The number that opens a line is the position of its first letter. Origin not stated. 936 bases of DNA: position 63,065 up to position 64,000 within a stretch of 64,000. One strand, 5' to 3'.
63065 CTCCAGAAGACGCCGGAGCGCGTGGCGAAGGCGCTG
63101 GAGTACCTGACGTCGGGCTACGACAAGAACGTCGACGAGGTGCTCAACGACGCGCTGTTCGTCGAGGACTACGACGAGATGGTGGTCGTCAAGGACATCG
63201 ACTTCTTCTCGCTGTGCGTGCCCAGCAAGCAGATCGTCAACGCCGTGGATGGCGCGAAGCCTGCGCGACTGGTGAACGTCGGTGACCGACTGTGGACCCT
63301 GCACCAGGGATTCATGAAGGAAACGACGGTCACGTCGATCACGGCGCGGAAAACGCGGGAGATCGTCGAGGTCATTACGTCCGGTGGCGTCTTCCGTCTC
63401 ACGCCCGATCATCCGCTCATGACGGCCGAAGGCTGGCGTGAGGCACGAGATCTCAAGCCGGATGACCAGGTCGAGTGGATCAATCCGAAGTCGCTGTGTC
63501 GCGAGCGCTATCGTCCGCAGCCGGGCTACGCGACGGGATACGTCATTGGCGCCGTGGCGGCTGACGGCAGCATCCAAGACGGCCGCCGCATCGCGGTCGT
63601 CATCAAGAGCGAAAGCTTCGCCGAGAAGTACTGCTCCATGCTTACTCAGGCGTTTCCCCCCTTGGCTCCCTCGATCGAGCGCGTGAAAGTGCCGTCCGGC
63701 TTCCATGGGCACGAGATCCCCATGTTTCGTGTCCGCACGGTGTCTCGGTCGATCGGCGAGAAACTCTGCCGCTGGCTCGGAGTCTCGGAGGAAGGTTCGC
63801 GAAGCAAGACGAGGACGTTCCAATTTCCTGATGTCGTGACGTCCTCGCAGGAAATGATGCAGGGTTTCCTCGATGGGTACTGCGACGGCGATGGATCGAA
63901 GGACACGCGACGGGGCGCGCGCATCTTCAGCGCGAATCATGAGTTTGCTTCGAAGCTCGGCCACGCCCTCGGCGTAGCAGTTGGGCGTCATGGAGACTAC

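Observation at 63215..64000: FolE (GTP cyclohydrolase I) split by a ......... intein exactly at the zinc-ligand cysteine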

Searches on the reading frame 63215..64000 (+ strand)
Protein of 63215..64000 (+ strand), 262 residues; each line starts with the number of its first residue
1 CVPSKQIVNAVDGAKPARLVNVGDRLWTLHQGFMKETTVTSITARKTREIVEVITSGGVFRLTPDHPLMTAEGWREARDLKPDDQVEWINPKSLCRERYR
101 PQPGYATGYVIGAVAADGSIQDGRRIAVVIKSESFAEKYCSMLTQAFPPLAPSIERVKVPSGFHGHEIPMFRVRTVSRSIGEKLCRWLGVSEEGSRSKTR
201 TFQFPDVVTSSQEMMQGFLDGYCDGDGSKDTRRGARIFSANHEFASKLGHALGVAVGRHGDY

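Call 30: search_protein_representatives(protein=window:63215-64000:+)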
Query: 262 residues. Proteins with E-value up to 0.001 (for the whole library): 329; up to 1e-10: 89; up to 1e-30: 31. The best 150 are listed.
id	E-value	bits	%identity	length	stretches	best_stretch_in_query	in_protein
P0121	1.5e-76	273.7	67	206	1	1-186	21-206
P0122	8.5e-74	264.6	52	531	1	1-258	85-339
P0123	3.0e-68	246.4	55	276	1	1-192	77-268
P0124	5.3e-66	239.1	69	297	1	1-163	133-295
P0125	1.2e-61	224.8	72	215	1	1-144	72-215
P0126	3.2e-58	213.6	46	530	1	1-257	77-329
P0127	1.3e-53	198.5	46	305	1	1-254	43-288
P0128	5.0e-53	196.6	44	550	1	1-255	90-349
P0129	8.3e-53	195.8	43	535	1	1-254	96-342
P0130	1.2e-51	192.1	44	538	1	1-254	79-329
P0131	2.7e-50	187.6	50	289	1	1-216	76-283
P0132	7.5e-46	173.1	49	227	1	2-178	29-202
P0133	4.1e-45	170.6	35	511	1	1-254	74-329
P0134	2.2e-44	168.3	41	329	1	2-253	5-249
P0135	5.9e-43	163.6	41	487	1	6-227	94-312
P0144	4.8e-36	140.9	59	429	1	1-131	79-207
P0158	1.0e-25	107.0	33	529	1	1-247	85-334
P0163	2.9e-23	99.0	56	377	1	1-104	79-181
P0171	2.5e-21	92.7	61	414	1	1-90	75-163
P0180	4.5e-17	78.7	28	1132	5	11-93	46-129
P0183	7.0e-17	78.1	41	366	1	1-99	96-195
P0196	1.2e-13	67.5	28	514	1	2-247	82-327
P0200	2.9e-12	63.0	28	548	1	1-229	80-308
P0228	2.7e-08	50.0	31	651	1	38-236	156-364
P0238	1.6e-07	47.5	31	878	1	2-244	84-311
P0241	2.8e-07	46.6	35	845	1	54-229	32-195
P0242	3.0e-07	46.5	28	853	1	1-245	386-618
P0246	5.7e-07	45.6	27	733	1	1-229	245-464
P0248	9.0e-07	45.0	29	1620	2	15-245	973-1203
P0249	1.1e-06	44.7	31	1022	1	1-186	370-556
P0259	2.8e-06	43.3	29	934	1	25-230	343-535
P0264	3.6e-06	43.0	32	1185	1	23-230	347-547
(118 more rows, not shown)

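Call 33: search_protein_families(library=pfam, proteins=[P0238, P0242, P0246, P0248, P0249, P0259, P0264, P0228, P0241, P0180], max_evalue=0.001)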
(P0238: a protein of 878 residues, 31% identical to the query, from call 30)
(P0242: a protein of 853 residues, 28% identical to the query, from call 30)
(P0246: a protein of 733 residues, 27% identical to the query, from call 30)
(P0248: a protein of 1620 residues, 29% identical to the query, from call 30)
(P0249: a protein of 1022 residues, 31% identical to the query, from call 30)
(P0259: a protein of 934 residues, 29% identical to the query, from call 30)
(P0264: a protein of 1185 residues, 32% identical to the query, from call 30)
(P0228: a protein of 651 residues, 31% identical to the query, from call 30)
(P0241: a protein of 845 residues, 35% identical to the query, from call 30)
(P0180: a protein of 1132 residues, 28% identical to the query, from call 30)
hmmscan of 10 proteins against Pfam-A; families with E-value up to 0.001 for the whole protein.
P0238 (878 aa): 4 families
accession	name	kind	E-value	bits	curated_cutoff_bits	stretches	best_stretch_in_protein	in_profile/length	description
PF17289.8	Terminase_6C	-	2.7e-16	60.3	22.6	1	712-858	1-153/155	Terminase RNaseH-like domain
PF14528.11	LAGLIDADG_3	-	5.7e-12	46.2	22.5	1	186-253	5-79/82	LAGLIDADG-like domain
PF14890.11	Intein_splicing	-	2.2e-10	41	35.8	1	118-427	38-155/155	Intein splicing domain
PF07591.16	PT-HINT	-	1.3e-06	29.2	27.7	1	89-166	1-87/137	Pretoxin HINT domain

P0242 (853 aa): 13 families
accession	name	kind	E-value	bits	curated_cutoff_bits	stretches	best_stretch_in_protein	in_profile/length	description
PF05970.20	PIF1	-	2.2e-38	132.5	25.9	1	35-176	17-166/223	PIF1-like helicase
PF14528.11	LAGLIDADG_3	-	3e-20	72.7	22.5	2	588-665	2-82/82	LAGLIDADG-like domain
PF13245.12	AAA_19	-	1.2e-11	45.3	25.1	1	39-165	10-132/134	AAA domain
PF13604.12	AAA_30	-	3.6e-10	40.3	27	1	34-172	12-138/191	AAA domain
PF14890.11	Intein_splicing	-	4e-09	36.9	35.8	1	414-787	31-155/155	Intein splicing domain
PF07591.16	PT-HINT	-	1.3e-08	35.6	27.7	1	393-470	2-88/137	Pretoxin HINT domain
PF13479.12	AAA_24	-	1.6e-07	31.8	27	1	40-145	2-95/195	AAA domain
PF18335.7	SH3_13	-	2.5e-07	30.8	41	1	298-332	25-58/65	ATP-dependent RecD-like DNA helicase SH3 domain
PF21530.3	Pif1_2B_dom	-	7.5e-06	26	23.9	1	294-328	12-47/47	DNA helicase Pif1, 2B domain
PF13401.12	AAA_22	-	1.2e-05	26.1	27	1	39-158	4-123/130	AAA domain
PF14527.11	LAGLIDADG_WhiA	-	1.4e-05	25.6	23.2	0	488-557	4-65/93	WhiA LAGLIDADG-like domain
PF01079.26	Hint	-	0.00029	20.9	29.7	0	380-455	7-90/213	Hint module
PF07728.20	AAA_5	-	0.00095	19.6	22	0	43-133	2-85/139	AAA domain (dynein-related subfamily)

P0246 (733 aa): 4 families
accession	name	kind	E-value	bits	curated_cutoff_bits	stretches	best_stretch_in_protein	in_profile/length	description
PF14890.11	Intein_splicing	-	3.9e-16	59.7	35.8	1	276-643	38-155/155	Intein splicing domain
PF07733.18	DNA_pol3_alpha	-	1.1e-15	58.4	23.9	1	1-136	106-259/260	Bacterial DNA polymerase III alpha NTPase domain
PF17657.6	DNA_pol3_finger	-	5e-13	49.2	22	1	644-692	116-164/166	Bacterial DNA polymerase III alpha subunit finger domain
PF14528.11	LAGLIDADG_3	-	0.00023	21.8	22.5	1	451-524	4-78/82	LAGLIDADG-like domain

P0248 (1620 aa): 4 families
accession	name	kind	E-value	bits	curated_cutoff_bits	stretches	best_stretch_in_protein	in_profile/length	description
PF14528.11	LAGLIDADG_3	-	2.7e-34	117.7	22.5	3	1168-1264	2-82/82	LAGLIDADG-like domain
PF17975.6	RNR_Alpha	-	1e-26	93.8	26.4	1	311-388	23-101/101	Ribonucleotide reductase alpha domain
PF14890.11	Intein_splicing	-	4.3e-23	82.3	35.8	1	999-1325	39-155/155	Intein splicing domain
PF21995.1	RNR-II_ins_dom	-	5.8e-11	43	27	1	773-835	35-101/107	B12-dependent ribonucleotide reductase, insertion domain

P0249 (1022 aa): 4 families
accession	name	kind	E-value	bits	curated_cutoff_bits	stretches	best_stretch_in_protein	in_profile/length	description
PF17975.6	RNR_Alpha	-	3e-27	95.5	26.4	1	9-114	1-101/101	Ribonucleotide reductase alpha domain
PF14528.11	LAGLIDADG_3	-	6.9e-12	45.9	22.5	1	562-655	3-82/82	LAGLIDADG-like domain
PF21995.1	RNR-II_ins_dom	-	3.2e-11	43.9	27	1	174-247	30-107/107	B12-dependent ribonucleotide reductase, insertion domain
PF14890.11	Intein_splicing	-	1.6e-07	31.7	35.8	1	384-656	9-96/155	Intein splicing domain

P0259 (934 aa): 4 families
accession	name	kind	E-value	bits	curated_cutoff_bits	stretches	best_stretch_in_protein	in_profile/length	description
PF02867.20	Ribonuc_red_lgC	-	7.2e-73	246.4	23.9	1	83-894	3-441/523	Ribonucleotide reductase, barrel domain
PF14528.11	LAGLIDADG_3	-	7e-20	71.5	22.5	1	519-615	2-82/82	LAGLIDADG-like domain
PF14890.11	Intein_splicing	-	2.9e-16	60.1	35.8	1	328-676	3-155/155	Intein splicing domain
PF00317.26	Ribonuc_red_lgN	-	1e-10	41.9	28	1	4-75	2-75/77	Ribonucleotide reductase, all-alpha domain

P0264 (1185 aa): 5 families
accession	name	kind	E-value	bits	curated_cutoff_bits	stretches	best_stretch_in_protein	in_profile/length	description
PF02867.20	Ribonuc_red_lgC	-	3.4e-124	415.8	23.9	2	123-815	2-342/523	Ribonucleotide reductase, barrel domain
PF12637.14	TSCPD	-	7.9e-21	74.6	22.8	1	1024-1118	2-88/88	TSCPD domain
PF00317.26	Ribonuc_red_lgN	-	1.9e-20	73.1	28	1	40-118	5-76/77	Ribonucleotide reductase, all-alpha domain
PF14528.11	LAGLIDADG_3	-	1e-19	71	22.5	1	531-627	2-82/82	LAGLIDADG-like domain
PF14890.11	Intein_splicing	-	1.9e-16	60.7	35.8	1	362-689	34-155/155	Intein splicing domain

P0228 (651 aa): 2 families
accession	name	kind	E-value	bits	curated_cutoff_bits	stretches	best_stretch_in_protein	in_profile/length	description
PF14528.11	LAGLIDADG_3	-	1e-11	45.4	22.5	1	340-415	3-81/82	LAGLIDADG-like domain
PF13479.12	AAA_24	-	8e-05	23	27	1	19-119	5-81/195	AAA domain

P0241 (845 aa): 4 families
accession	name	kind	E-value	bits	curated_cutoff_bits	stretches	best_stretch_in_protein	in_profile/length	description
PF02867.20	Ribonuc_red_lgC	-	2.6e-71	241.3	23.9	1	334-616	209-523/523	Ribonucleotide reductase, barrel domain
PF14528.11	LAGLIDADG_3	-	1.7e-20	73.5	22.5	1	180-276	2-82/82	LAGLIDADG-like domain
PF12637.14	TSCPD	-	1.2e-19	70.8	22.8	1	661-752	5-86/88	TSCPD domain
PF14890.11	Intein_splicing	-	4.8e-11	43.1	35.8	1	17-335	39-155/155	Intein splicing domain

P0180 (1132 aa): 12 families
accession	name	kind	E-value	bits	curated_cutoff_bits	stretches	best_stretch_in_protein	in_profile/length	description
PF07591.16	PT-HINT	-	3e-55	186.7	27.7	5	456-577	9-131/137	Pretoxin HINT domain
PF01079.26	Hint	-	5.7e-42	144.1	29.7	3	573-652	6-89/213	Hint module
PF14890.11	Intein_splicing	-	1.3e-32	113.1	35.8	1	615-714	33-155/155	Intein splicing domain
PF13403.11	Hint_2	-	6.5e-30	104.9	28.4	2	307-342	2-36/147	Hint domain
PF04280.21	Tim44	-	1.3e-25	90.6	29.6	2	787-927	4-146/147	Tim44-like domain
PF14623.11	Vint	-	1.4e-22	80.7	27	0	579-652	1-67/166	Hint-domain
PF05203.21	Hom_end_hint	-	3.2e-12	47.4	32.1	0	580-610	1-31/228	Hom_end-associated Hint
PF17820.7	PDZ_6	-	3.3e-10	40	27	0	247-274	13-39/54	PDZ domain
PF20260.4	PUA_4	-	1e-07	32.4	23.9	0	251-264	15-28/48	RNA methyltransferase PUA domain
PF23835.1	DUF7205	-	6.4e-06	26.4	27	0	250-348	12-106/128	Domain of unknown function (DUF7205)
PF13180.12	PDZ_2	-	0.00028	21.5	27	0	517-536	25-43/80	PDZ domain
PF17816.7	PDZ_4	-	0.00063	20.5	23.1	0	657-675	26-44/114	PDZ domain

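Call 63: search_protein_families(library=pfam, proteins=[P0183, P0163, P0171, P0144, P0135, P0196, P0200, P0158, P0130], max_evalue=0.01)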
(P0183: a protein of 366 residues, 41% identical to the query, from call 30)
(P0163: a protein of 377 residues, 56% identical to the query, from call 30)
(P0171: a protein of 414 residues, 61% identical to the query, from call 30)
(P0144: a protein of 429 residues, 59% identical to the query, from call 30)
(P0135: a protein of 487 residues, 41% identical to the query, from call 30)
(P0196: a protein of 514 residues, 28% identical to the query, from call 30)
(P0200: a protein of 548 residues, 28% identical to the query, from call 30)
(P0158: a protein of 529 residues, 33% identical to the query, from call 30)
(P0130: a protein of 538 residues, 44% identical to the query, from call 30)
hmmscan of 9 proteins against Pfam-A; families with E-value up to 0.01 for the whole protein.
P0183 (366 aa): 4 families
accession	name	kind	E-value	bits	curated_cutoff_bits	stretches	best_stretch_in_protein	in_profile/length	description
PF01227.27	GTP_cyclohydroI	-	4.9e-71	238.3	27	2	253-363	70-178/179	GTP cyclohydrolase I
PF14890.11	Intein_splicing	-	1.7e-06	28.4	35.8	1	116-253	18-155/155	Intein splicing domain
PF07591.16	PT-HINT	-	2.8e-06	28.1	27.7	1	103-186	2-91/137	Pretoxin HINT domain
PF01079.26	Hint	-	0.0096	16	29.7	0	95-169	12-91/213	Hint module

P0163 (377 aa): 1 family
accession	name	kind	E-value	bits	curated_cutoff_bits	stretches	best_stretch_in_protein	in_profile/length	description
PF01227.27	GTP_cyclohydroI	-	7.4e-55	185.6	27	2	266-366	66-166/179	GTP cyclohydrolase I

P0171 (414 aa): 4 families
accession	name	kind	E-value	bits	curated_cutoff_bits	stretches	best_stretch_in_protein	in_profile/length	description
PF01227.27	GTP_cyclohydroI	-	8.6e-70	234.3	27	2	298-409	67-178/179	GTP cyclohydrolase I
PF14890.11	Intein_splicing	-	5.7e-05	23.4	35.8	0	42-301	7-155/155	Intein splicing domain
PF14489.11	QueF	-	0.0011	19.6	27.3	1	308-366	1-59/81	QueF-like protein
PF14623.11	Vint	-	0.0017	18.6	27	1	88-163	16-85/166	Hint-domain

P0144 (429 aa): 2 families
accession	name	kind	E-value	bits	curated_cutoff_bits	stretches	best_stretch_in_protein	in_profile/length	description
PF01227.27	GTP_cyclohydroI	-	4e-69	232.1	27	2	314-426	68-178/179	GTP cyclohydrolase I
PF14623.11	Vint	-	0.0038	17.5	27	1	84-154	7-72/166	Hint-domain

P0135 (487 aa): 7 families
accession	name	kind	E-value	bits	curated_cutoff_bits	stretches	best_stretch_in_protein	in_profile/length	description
PF01227.27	GTP_cyclohydroI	-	8.6e-71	237.5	27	2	371-479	70-178/179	GTP cyclohydrolase I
PF14890.11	Intein_splicing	-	8.5e-07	29.3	35.8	1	111-371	20-155/155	Intein splicing domain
PF14528.11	LAGLIDADG_3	-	1.9e-05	25.3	22.5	0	193-249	2-56/82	LAGLIDADG-like domain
PF07591.16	PT-HINT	-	6.8e-05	23.6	27.7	1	95-175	1-88/137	Pretoxin HINT domain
PF14623.11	Vint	-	0.00016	22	27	1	88-170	2-78/166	Hint-domain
PF01079.26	Hint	-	0.0039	17.3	29.7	0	87-160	12-90/213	Hint module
PF14489.11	QueF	-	0.0083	16.8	27.3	0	378-435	1-58/81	QueF-like protein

P0196 (514 aa): 7 families
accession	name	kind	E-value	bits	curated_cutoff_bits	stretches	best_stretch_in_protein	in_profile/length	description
PF01227.27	GTP_cyclohydroI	-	1.4e-33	116.3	27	1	416-511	63-158/179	GTP cyclohydrolase I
PF07591.16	PT-HINT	-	1.3e-15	58.3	27.7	2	88-172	2-89/137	Pretoxin HINT domain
PF14890.11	Intein_splicing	-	1.5e-13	51.3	35.8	1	93-422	7-155/155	Intein splicing domain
PF14528.11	LAGLIDADG_3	-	9.8e-08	32.6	22.5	1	298-346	5-65/82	LAGLIDADG-like domain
PF01079.26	Hint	-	2.1e-07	31.2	29.7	1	79-193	11-135/213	Hint module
PF13403.11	Hint_2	-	1.4e-05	26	28.4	1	81-124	2-45/147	Hint domain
PF14489.11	QueF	-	0.002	18.8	27.3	1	429-486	1-58/81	QueF-like protein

P0200 (548 aa): 5 families
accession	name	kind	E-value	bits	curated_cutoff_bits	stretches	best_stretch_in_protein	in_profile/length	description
PF01227.27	GTP_cyclohydroI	-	2.1e-46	158.1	27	2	423-539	61-178/179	GTP cyclohydrolase I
PF14890.11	Intein_splicing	-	1.5e-12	48.1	35.8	1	95-431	11-155/155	Intein splicing domain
PF07591.16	PT-HINT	-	2.3e-09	38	27.7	1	93-169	8-89/137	Pretoxin HINT domain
PF08517.17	AXH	-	4.1e-06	27.7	33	1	93-156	14-87/116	Ataxin-1 and HBP1 module (AXH)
PF14528.11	LAGLIDADG_3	-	4.1e-05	24.2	22.5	0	296-334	5-42/82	LAGLIDADG-like domain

P0158 (529 aa): 8 families
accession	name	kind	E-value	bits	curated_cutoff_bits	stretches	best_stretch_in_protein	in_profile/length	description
PF01227.27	GTP_cyclohydroI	-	8.9e-41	139.7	27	2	392-519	24-153/179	GTP cyclohydrolase I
PF14890.11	Intein_splicing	-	6.6e-15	55.7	35.8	1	106-436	19-155/155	Intein splicing domain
PF07591.16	PT-HINT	-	2.7e-09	37.8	27.7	1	92-180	2-93/137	Pretoxin HINT domain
PF14528.11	LAGLIDADG_3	-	5.4e-07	30.2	22.5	0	196-246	4-56/82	LAGLIDADG-like domain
PF01079.26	Hint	-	2.4e-06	27.8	29.7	1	83-158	11-90/213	Hint module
PF14489.11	QueF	-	0.00011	22.7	27.3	1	446-501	4-59/81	QueF-like protein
PF13403.11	Hint_2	-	0.0011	19.8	28.4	1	84-132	1-45/147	Hint domain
PF08517.17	AXH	-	0.0021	19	33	1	98-162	14-87/116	Ataxin-1 and HBP1 module (AXH)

P0130 (538 aa): 5 families
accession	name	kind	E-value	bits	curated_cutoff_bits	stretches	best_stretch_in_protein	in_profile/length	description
PF01227.27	GTP_cyclohydroI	-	5.7e-46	156.6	27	2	404-516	61-176/179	GTP cyclohydrolase I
PF14528.11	LAGLIDADG_3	-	8.8e-05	23.1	22.5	0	290-328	5-44/82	LAGLIDADG-like domain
PF07591.16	PT-HINT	-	0.00023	21.9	27.7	0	86-165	2-87/137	Pretoxin HINT domain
PF14890.11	Intein_splicing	-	0.00067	19.9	35.8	1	101-412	20-155/155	Intein splicing domain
PF14623.11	Vint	-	0.0034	17.7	27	1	93-156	17-73/166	Hint-domain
